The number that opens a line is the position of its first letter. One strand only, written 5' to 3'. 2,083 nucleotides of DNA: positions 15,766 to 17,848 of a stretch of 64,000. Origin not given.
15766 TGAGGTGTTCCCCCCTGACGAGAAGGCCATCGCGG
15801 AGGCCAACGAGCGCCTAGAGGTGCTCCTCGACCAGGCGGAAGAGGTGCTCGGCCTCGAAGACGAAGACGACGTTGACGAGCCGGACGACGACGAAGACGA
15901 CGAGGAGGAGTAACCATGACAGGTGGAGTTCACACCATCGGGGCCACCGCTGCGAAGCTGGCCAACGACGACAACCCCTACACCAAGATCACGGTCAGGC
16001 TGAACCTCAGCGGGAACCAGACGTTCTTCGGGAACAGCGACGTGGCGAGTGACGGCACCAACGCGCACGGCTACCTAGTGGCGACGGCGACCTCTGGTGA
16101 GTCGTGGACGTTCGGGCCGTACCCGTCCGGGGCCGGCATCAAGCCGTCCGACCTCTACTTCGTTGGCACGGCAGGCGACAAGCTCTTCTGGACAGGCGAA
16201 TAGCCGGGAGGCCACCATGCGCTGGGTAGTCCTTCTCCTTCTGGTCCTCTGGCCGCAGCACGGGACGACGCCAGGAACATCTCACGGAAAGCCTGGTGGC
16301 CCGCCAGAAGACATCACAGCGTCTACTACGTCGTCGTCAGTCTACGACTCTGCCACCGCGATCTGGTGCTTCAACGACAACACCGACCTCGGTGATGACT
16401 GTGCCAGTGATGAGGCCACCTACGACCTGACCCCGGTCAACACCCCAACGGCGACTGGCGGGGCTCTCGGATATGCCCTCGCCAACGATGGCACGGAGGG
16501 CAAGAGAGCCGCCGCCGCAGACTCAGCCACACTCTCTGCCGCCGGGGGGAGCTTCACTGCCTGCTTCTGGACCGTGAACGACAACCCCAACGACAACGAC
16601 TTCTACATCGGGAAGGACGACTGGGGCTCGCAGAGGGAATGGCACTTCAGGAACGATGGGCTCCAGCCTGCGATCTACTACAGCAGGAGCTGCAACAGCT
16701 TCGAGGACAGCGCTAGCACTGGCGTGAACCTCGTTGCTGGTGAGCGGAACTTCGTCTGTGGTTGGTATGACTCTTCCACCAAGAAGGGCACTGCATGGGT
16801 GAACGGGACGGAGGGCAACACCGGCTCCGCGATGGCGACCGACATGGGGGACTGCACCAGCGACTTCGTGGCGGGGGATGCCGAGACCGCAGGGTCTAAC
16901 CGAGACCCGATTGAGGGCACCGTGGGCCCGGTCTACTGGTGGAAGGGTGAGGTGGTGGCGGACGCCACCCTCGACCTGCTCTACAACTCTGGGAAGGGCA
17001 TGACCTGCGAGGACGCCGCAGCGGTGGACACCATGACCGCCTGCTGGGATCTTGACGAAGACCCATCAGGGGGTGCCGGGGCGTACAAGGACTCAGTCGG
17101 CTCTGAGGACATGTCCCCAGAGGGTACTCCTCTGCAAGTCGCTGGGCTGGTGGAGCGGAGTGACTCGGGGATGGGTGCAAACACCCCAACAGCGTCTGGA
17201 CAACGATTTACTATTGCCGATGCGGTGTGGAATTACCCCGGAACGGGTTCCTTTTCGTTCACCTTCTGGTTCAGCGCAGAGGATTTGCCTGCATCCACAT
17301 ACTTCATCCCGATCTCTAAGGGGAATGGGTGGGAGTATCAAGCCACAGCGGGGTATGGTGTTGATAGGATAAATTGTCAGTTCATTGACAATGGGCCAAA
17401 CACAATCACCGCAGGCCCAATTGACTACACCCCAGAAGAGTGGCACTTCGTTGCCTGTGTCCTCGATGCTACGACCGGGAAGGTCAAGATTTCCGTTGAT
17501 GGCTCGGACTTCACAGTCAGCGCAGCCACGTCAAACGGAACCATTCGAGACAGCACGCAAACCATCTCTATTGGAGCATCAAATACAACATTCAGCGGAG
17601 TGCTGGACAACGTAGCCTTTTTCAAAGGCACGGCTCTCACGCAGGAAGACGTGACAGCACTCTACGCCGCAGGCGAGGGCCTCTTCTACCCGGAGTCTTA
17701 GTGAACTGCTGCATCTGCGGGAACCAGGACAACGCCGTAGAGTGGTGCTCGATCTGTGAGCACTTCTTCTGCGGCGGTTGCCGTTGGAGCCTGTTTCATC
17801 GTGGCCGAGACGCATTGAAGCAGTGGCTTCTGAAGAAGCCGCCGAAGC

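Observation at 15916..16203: Duplicated small gene family, each copy directly preceding a large carbohydrate-binding-like protein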

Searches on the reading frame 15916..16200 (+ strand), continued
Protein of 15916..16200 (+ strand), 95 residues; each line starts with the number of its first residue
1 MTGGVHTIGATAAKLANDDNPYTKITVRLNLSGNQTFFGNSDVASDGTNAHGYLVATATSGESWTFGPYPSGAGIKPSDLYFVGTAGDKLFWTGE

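Call 70: find_encoding_contigs(protein=P0049, flank=9000, max_places=1)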
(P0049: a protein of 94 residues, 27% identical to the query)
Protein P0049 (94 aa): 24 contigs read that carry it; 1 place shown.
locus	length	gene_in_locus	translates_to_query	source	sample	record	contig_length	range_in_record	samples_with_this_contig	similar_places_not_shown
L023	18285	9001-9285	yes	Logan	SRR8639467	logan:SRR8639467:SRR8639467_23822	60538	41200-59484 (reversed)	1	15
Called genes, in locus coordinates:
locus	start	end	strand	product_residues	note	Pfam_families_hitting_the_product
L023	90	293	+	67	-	-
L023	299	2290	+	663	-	PF14890:Intein_splicing (weak)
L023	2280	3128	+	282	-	-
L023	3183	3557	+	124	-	-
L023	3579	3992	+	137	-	-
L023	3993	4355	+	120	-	-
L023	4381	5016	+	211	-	-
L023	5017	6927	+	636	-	PF23899:SU10_portal (weak)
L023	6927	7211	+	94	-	-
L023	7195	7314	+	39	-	-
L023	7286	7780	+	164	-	-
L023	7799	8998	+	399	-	PF13489:Methyltransf_23 (weak), PF05148:Methyltransf_8 (weak), PF13649:Methyltransf_25, PF13847:Methyltransf_31 (faint), PF08241:Methyltransf_11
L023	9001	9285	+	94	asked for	-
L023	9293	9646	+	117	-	PF08291:Peptidase_M15_3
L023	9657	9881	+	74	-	-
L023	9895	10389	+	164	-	-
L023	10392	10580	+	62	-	-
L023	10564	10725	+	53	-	-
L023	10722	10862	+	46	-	-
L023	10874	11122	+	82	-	-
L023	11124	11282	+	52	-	-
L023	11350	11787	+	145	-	-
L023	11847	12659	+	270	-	-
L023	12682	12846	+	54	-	-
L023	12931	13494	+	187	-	PF00961:LAGLIDADG_1 (weak)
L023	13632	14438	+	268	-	-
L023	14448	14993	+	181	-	-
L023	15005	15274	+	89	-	-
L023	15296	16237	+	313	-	-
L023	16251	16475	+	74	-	-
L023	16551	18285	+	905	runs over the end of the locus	-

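Call 71: find_encoding_contigs(protein=P0062, flank=9000, max_places=1)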
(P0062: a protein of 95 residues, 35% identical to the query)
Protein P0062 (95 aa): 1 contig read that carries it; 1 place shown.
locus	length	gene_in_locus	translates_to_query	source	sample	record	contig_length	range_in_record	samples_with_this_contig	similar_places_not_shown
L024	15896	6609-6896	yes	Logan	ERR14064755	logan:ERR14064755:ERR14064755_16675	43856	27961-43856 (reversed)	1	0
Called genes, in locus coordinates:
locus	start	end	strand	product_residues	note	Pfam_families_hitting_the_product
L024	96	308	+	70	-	PF01381:HTH_3, PF13560:HTH_31, PF22495:HTH_92 (weak)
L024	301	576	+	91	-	-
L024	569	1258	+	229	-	PF00684:DnaJ_CXXCXGXG (weak)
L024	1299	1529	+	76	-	-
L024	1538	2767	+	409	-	-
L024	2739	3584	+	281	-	-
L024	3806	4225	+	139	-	-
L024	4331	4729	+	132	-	-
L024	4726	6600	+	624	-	PF23899:SU10_portal (weak)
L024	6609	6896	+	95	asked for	-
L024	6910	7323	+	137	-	-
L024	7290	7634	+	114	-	-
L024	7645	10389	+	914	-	-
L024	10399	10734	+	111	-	-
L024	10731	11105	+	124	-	-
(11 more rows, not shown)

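Call 72: find_encoding_contigs(protein=P0095, flank=9000, max_places=1)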
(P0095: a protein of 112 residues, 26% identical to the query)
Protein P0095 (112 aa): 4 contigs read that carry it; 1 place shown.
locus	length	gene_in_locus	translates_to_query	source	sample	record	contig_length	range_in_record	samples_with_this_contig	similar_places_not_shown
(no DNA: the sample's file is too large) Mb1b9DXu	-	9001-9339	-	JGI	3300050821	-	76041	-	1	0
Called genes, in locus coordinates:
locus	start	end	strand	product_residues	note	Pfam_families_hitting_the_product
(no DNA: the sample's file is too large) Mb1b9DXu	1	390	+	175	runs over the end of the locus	-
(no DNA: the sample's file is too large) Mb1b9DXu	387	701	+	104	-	-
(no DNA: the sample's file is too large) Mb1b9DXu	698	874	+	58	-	-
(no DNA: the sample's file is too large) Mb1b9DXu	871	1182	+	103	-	-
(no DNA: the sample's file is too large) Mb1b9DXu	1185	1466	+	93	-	-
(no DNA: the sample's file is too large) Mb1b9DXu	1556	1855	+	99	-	-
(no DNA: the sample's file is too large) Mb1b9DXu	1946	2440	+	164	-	-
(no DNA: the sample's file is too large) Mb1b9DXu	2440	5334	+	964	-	-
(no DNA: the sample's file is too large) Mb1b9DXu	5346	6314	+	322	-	-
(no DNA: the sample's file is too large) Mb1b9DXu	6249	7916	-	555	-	PF00145:DNA_methylase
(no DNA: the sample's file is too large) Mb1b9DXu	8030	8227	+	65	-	-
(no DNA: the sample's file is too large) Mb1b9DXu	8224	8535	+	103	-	-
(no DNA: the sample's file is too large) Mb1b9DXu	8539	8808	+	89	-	-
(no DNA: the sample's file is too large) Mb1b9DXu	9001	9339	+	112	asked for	-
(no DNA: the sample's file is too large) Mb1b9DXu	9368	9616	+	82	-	-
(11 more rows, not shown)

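Call 73: search_dna_similar(query=P0049, collection=phages, mode=protein, max_evalue=1, max_rows=15)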
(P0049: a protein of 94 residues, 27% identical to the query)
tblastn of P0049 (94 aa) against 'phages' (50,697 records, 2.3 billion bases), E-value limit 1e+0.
Records with a match: 2; places in all: 2; records where one place covers at least 80% of the query: 0.
Best place of each record, by identity: <60% 2.
By first word of the organism name: Streptomyces 2.
By host as written in the record: Streptomyces coelicolor 1; Streptomyces bicolor NRRL B-3897 1.
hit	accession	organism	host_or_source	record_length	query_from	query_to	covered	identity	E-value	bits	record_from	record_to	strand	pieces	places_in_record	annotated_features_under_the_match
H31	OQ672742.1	Streptomyces phage phiScoe10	Streptomyces coelicolor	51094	1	57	61%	34.9%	2e-1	35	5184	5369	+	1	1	hypothetical protein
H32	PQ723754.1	Streptomyces phage Speedwell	Streptomyces bicolor NRRL B-3897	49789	1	57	61%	33.3%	2e-1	35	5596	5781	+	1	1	9: hypothetical protein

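Call 74: search_dna_similar(query=P0106, collection=phages, mode=protein, max_evalue=1, max_rows=15)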
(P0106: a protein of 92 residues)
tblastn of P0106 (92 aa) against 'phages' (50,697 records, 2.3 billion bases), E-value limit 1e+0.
No match.

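Call 75: get_annotated_region(hit=H31, flank=5000)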
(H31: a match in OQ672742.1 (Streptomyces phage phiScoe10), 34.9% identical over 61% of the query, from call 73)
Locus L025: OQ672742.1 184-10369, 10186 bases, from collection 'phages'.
description: Streptomyces phage phiScoe10, complete genome.
organism: Streptomyces phage phiScoe10 (NCBI taxid 3038335)
taxonomy: Viruses; Duplodnaviria; Heunggongvirae; Uroviricota; Caudoviricetes; Arquatrovirinae
host: Streptomyces coelicolor; source: soil sample; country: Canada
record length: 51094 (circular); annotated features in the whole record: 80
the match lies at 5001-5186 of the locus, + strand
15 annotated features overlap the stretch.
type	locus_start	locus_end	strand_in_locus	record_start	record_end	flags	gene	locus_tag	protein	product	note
CDS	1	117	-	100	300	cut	-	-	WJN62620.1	hypothetical protein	-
CDS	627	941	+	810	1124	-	-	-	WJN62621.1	HNH endonuclease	-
tRNA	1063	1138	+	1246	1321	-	-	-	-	tRNA-Asn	-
CDS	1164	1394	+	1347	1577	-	-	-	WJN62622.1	hypothetical protein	-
CDS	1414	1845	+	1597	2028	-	-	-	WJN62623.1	terminase small subunit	-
CDS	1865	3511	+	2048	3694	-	-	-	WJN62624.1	terminase large subunit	-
CDS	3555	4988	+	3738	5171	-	-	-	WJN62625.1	portal protein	-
CDS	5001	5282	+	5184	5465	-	-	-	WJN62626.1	hypothetical protein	-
CDS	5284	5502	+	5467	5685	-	-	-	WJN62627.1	hypothetical protein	-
CDS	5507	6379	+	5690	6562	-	-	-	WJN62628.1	hypothetical protein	-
CDS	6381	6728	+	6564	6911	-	-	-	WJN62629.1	hypothetical protein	-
CDS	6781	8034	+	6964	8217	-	-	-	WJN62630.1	hypothetical protein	-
CDS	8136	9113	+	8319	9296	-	-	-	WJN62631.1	MuF-like injected head protein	-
CDS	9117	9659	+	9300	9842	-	-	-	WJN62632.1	head scaffold protein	-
CDS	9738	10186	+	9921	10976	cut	-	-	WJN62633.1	major head protein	-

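Call 77: search_protein_families(library=phrogs, proteins=[L025:5001-5279:+, P0049, P0062, P0057, P0106, P0114, P0007, P0037, L023:6927-7208:+, L025:5507-6376:+], max_evalue=0.1)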
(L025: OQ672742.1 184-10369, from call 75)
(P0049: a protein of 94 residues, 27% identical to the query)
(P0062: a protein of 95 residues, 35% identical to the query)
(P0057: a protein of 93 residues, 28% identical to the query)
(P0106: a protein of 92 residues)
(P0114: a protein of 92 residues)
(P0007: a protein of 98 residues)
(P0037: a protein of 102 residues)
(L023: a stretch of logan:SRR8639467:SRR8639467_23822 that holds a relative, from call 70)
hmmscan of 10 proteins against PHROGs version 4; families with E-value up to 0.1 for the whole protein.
L025:5001-5279:+ (93 aa): 0 families

P0049 (94 aa): 0 families

P0062 (95 aa): 0 families

P0057 (93 aa): 0 families

P0106 (92 aa): 0 families

P0114 (92 aa): 1 family
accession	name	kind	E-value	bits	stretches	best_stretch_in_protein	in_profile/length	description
phrog_21765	-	unknown function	0.1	12.6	0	2-59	187-247/422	-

P0007 (98 aa): 0 families

P0037 (102 aa): 1 family
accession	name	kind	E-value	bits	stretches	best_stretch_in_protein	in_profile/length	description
phrog_26129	-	unknown function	0.099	12.9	0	36-80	157-200/264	-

L023:6927-7208:+ (94 aa): 0 families

L025:5507-6376:+ (290 aa): 3 families
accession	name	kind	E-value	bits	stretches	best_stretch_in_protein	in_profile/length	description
phrog_25710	-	unknown function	0.0071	16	0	41-99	248-306/421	-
phrog_7317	-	unknown function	0.062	13.2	1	204-265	263-316/338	-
phrog_3279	-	tail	0.077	13.5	0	214-269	27-83/396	tail fiber protein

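Call 82: find_encoding_contigs(protein=P0107, flank=10000, max_places=1)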
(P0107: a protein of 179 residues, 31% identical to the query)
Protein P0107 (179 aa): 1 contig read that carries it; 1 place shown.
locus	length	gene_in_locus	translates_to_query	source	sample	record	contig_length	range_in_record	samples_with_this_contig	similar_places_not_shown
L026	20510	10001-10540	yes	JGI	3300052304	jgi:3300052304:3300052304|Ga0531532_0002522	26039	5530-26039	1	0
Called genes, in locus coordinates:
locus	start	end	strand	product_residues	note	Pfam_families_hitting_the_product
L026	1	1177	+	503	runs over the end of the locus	PF00270:DEAD (weak), PF04851:ResIII, PF00271:Helicase_C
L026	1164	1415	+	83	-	-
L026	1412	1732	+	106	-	-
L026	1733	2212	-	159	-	-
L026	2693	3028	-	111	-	-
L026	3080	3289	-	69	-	-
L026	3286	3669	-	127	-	-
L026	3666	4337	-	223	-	PF13599:Pentapeptide_4 (faint), PF00805:Pentapeptide, PF13576:Pentapeptide_3 (faint), PF00805:Pentapeptide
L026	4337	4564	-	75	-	-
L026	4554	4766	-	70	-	-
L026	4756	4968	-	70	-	-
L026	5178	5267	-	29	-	-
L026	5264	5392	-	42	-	-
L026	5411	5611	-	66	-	-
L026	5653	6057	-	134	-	-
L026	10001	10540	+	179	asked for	-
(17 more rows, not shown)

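Call 83: find_encoding_contigs(protein=P0110, flank=10000, max_places=1)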
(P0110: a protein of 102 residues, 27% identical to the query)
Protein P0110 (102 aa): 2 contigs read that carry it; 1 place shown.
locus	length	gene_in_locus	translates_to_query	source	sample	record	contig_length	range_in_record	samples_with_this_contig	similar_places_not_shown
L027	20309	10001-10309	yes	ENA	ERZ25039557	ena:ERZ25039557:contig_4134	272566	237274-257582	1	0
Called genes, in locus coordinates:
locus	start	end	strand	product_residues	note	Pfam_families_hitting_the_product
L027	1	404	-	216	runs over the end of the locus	-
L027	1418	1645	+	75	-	-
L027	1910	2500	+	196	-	-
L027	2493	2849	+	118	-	-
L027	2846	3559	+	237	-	-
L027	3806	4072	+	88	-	-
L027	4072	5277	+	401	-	-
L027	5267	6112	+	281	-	-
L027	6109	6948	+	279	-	-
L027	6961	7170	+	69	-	-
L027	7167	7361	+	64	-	-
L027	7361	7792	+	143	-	-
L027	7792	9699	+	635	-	PF23899:SU10_portal (weak)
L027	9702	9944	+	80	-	-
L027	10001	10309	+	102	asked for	-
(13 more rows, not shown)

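Call 87: find_related_loci(query=A7, collection=genome_contigs, flank=8000)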
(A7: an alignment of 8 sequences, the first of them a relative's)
Query A7 (115 aa) in genome_contigs; peptide patterns used: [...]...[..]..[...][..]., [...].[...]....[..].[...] (x = any residue, [..] = any of these).
34 stretches matched a pattern; 1 encode a relative of the query (tblastn E <= 1e-3); 1 distinct loci.
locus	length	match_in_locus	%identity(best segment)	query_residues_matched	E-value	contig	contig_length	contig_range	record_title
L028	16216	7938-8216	48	21-115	4e-23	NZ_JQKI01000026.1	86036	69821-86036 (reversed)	Edaphobacter aggregans DSM 19364 Q363DRAFT_scaffold00021.21_C, whole genome shotgun sequence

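Call 92: find_related_loci(query=A7, collection=viral_contigs, flank=6000)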
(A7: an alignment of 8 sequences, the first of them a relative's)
Query A7 (115 aa) in viral_contigs; peptide patterns used: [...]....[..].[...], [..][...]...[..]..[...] (x = any residue, [..] = any of these).
118 stretches matched a pattern; 20 encode a relative of the query (tblastn E <= 1e-3); 20 distinct loci.
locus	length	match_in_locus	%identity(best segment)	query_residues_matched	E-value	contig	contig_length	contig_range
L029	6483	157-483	50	5-115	8e-33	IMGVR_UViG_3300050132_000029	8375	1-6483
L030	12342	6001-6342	46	2-115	2e-26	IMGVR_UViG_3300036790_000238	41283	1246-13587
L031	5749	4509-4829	48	12-115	2e-25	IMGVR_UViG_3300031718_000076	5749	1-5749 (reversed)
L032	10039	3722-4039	44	5-111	2e-23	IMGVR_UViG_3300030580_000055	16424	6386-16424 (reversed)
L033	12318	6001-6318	44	5-111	2e-23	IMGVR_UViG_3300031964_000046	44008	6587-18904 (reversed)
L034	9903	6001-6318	44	5-111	2e-23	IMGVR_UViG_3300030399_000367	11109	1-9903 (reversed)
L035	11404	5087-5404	44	5-111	2e-23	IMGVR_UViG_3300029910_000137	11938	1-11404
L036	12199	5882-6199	44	5-111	2e-23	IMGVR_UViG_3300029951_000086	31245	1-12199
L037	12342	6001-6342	42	2-112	1e-22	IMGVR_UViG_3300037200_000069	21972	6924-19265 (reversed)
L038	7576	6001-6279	46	20-113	5e-22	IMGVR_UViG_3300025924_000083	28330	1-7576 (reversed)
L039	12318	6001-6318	42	8-108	5e-22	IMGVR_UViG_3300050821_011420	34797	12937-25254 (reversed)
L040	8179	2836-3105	46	23-113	7e-22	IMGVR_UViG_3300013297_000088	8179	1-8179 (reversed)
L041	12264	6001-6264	54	25-108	5e-21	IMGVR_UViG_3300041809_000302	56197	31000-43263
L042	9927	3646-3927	48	12-108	7e-21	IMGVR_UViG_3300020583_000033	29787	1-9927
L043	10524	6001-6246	52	26-108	4e-20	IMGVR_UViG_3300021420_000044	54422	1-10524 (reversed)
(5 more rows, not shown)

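Call 108: search_protein_families(library=pfam, proteins=[L041:6314-8536:+, L043:6262-9678:+, L039:6350-8182:+, L016:5932-7347:+], max_evalue=0.001)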
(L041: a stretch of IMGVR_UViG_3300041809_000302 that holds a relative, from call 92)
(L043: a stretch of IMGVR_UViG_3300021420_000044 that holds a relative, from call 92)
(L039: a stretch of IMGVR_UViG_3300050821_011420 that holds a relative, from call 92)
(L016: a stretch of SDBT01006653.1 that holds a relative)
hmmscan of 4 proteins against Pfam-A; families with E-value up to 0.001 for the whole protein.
L041:6314-8536:+ (741 aa): 0 families

L043:6262-9678:+ (1139 aa): 0 families

L039:6350-8182:+ (611 aa): 0 families

L016:5932-7347:+ (472 aa): 1 family
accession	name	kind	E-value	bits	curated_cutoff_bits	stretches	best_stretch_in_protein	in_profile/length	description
PF13385.13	Laminin_G_3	-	9.2e-21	75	27.6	2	311-456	11-150/151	Concanavalin A-like lectin/glucanases superfamily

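Call 126: search_protein_families(library=ncbifam, proteins=[window:15916-16200:+, P0077, P0057], max_evalue=0.01)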
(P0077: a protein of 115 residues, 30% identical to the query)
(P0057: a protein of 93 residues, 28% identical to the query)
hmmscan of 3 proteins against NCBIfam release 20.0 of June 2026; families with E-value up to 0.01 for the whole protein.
window:15916-16200:+ (95 aa): 0 families

P0077 (115 aa): 0 families

P0057 (93 aa): 0 families

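Call 127: search_protein_families(library=pfam, alignment_id=A3, max_evalue=0.01)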
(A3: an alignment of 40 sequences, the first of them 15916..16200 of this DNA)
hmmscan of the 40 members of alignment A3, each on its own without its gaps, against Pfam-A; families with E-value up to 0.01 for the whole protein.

A. member 1, window:15916-16200:+ (95 aa): 0 families

B. families by the number of members that match (of 40 scanned): 1 family
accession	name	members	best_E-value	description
PF13157.11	Enas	1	0.0063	Endospore appendages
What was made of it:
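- On Endospore appendage proteins (Pfam PF13157 Enas / DUF3992 Ena): Only 1 of 40 members gives E 0.006, and A and B give none (call 127).
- Closest known: Bacillus endospore appendage. Same: One family member gives a weak PF13157 'Enas' hit, E 0.006 (call 127).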

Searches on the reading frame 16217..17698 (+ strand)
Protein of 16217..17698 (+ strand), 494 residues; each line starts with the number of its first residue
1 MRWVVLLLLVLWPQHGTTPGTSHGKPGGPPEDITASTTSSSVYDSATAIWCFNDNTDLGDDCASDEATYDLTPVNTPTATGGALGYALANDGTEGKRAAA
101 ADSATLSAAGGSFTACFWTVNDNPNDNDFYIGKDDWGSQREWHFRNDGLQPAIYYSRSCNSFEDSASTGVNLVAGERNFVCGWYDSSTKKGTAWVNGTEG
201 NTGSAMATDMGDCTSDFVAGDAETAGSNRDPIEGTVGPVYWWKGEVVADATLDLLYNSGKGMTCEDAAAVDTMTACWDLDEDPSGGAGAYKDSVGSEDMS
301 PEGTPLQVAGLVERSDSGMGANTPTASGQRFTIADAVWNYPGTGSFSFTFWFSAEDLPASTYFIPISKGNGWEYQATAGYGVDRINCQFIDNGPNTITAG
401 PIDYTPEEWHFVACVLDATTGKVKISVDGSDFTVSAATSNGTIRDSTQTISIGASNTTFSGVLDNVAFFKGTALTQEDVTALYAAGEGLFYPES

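Call 6: search_protein_families(library=pfam, proteins=[window:16217-17698:+], max_evalue=0.1)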
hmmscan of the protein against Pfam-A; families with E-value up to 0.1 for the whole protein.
window:16217-17698:+ (494 aa): 3 families
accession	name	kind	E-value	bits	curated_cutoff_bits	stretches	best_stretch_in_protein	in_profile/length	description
PF13385.13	Laminin_G_3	-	1.4e-20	74.4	27.6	2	328-479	4-150/151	Concanavalin A-like lectin/glucanases superfamily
PF00354.24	Pentaxin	-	0.035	14.2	25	0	405-471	81-146/194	Pentaxin family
PF02210.31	Laminin_G_2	-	0.077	13.9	22.9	0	392-467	38-112/126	Laminin G domain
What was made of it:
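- Checked: The partner at 16217..17701 carries two Laminin_G_3 stretches (E 1.4e-20, call 6).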

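Call 7: search_protein_families(library=phrogs, proteins=[window:16217-17698:+], max_evalue=0.1)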
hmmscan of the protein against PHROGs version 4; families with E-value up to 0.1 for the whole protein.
window:16217-17698:+ (494 aa): 3 families
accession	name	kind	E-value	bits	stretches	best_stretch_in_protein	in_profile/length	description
phrog_18503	-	unknown function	2.6e-11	43.6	2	270-486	501-710/844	-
phrog_3475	-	tail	0.00018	20.8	1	401-482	163-252/841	minor tail protein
phrog_35108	-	unknown function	0.041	15.4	0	350-400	33-83/109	-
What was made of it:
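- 16217..17701 (+): Partner of A: a 494-aa protein with two Laminin_G_3 (ConA-like lectin) domains, a hydrophobic N-terminus (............) and a glycine/proline-rich HGKPG motif. Pfam PF13385 E 1.4e-20, two stretches (call 6). phrog_18503 and phrog_3475 (call 7).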

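Call 126: search_protein_families(library=ncbifam, proteins=[window:16217-17698:+], max_evalue=0.01)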
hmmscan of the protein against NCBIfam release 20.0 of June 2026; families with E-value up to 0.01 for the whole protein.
window:16217-17698:+ (494 aa): 0 families
